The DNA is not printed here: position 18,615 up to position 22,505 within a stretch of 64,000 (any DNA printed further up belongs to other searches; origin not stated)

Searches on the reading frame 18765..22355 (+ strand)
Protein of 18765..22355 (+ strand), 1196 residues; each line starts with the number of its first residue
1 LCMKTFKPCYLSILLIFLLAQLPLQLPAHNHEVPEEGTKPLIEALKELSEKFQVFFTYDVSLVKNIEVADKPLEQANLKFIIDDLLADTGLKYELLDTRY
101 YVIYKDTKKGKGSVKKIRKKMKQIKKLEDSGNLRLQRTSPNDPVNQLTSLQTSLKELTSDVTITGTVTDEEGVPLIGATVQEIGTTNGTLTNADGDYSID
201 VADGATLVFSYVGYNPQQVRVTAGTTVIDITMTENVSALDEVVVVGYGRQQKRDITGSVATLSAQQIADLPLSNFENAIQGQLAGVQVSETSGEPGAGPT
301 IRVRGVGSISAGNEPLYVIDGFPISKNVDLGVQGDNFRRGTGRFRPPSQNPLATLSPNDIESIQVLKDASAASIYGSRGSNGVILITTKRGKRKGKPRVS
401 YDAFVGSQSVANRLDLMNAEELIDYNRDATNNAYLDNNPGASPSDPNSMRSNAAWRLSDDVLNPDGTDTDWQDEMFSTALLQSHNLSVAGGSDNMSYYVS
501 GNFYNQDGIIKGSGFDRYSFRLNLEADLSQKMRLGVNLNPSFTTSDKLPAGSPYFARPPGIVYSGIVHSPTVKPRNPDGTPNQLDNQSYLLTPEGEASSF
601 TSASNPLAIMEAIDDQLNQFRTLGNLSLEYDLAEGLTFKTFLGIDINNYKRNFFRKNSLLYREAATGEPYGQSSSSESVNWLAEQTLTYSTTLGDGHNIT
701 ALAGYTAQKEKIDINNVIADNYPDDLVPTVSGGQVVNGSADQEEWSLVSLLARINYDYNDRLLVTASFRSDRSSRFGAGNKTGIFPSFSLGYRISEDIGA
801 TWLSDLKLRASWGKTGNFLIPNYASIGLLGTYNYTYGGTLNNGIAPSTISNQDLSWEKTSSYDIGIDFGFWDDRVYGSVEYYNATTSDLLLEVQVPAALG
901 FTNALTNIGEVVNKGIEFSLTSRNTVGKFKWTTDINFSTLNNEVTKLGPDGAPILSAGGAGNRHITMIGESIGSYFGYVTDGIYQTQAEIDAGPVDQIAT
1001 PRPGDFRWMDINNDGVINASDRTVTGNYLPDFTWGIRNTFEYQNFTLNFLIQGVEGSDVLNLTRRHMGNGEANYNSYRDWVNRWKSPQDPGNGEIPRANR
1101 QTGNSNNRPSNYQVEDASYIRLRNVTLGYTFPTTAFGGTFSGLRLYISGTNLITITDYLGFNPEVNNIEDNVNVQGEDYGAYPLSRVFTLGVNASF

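Call 46: search_protein_families(library=pfam, proteins=[window:18765-22355:+], max_evalue=0.001)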
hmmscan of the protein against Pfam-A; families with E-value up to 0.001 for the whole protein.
window:18765-22355:+ (1196 aa): 4 families
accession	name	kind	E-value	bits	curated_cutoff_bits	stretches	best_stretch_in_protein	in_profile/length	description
PF07715.20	Plug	-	1.5e-20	74.1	23.9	1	252-383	2-107/107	TonB-dependent Receptor Plug Domain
PF13715.12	CarbopepD_reg_2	-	5.7e-18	65.2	32.2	1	163-244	1-88/88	CarboxypepD_reg-like domain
PF13620.12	CarboxypepD_reg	-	4.8e-11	43.3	32.3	1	162-233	1-82/82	Carboxypeptidase regulatory-like domain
PF15976.11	CooC_C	-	0.00041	20.8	29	1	157-206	13-60/93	CS1-pili formation C-terminal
